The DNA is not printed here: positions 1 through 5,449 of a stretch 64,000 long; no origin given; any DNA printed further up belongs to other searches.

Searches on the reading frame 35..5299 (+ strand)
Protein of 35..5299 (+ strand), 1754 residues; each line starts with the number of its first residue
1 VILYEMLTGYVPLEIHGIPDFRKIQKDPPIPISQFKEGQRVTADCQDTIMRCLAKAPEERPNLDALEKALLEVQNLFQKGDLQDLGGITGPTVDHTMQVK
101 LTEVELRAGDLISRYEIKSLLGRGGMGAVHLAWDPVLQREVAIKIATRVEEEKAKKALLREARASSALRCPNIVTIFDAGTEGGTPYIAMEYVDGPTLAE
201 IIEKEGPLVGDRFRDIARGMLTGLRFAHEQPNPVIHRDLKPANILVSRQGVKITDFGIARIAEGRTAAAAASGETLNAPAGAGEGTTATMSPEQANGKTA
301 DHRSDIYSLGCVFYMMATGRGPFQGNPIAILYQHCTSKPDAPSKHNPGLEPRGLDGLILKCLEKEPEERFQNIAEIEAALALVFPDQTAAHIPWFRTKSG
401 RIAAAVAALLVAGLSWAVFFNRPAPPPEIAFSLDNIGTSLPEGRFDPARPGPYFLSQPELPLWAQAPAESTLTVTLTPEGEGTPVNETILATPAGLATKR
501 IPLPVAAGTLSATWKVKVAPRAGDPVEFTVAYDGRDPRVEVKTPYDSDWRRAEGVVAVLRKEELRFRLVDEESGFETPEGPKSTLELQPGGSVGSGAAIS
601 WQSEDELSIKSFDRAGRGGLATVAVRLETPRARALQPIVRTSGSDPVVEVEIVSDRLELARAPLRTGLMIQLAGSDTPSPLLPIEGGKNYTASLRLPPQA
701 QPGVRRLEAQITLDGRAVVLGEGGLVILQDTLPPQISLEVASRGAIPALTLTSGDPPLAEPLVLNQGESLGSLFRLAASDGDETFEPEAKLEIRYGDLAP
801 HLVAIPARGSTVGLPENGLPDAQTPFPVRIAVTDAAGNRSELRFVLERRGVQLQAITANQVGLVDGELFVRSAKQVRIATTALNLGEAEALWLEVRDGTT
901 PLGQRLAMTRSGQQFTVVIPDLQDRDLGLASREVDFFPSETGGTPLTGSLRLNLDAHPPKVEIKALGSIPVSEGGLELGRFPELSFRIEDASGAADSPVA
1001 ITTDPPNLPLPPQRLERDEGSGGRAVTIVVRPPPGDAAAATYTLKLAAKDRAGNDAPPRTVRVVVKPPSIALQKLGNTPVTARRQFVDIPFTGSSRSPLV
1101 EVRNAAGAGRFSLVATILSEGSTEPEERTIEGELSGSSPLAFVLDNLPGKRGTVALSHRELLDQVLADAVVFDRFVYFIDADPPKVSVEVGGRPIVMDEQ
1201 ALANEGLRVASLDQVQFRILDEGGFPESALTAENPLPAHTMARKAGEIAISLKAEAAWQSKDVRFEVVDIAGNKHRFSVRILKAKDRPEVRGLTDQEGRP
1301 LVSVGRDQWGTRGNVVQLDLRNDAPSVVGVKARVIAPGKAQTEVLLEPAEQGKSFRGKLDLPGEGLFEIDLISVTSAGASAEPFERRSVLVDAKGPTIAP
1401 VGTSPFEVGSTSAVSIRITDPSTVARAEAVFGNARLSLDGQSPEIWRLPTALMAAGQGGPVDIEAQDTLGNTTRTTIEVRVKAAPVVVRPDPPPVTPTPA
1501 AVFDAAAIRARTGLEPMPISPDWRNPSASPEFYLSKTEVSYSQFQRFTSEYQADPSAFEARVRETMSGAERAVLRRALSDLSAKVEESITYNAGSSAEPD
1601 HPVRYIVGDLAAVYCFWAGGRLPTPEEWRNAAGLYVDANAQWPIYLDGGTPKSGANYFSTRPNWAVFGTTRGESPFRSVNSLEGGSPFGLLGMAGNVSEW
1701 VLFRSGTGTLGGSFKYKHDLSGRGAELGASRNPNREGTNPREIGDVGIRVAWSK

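Call 104: search_protein_families(library=padloc, proteins=[window:35-5299:+], max_evalue=0.00001)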
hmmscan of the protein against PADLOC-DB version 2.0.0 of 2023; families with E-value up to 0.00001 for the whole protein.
window:35-5299:+ (1754 aa): 32 families (the best 25 are shown)
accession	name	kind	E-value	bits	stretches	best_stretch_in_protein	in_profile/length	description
PDLC04061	PD-T4-6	-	4.3e-84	281.9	1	113-382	16-282/510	-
PDLC04042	PD-T4-6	-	1.5e-80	268.9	1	112-389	8-278/292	-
PDLC04060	PD-T4-6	-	8.2e-76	253.8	1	111-383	6-269/486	-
PDLC04053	PD-T4-6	-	2.2e-73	245.4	1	109-391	5-279/311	-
PDLC04052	PD-T4-6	-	1.3e-72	243.6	1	111-381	7-274/496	-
PDLC04138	mad6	-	4e-70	235.5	2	107-387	45-317/659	mads_6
PDLC04057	PD-T4-6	-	8.5e-67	224.1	1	112-384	7-271/443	-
PDLC04040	PD-T4-6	-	1.8e-66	223.1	1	120-381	1-263/547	-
PDLC04043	PD-T4-6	-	2.3e-65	219.4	1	107-389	9-283/452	-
PDLC04054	PD-T4-6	-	1.1e-64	217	1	107-393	4-283/347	-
PDLC04047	PD-T4-6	-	1.1e-59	200.1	1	111-382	8-271/327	-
PDLC04048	PD-T4-6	-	3.3e-56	189.2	1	113-380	10-269/354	-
PDLC04039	PD-T4-6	-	6.1e-56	188.3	1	106-458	7-349/458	-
PDLC04041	PD-T4-6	-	2e-55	186.8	1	105-381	20-291/443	-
PDLC01088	C3a189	-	1.4e-47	160.7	1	120-395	4-269/840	kinase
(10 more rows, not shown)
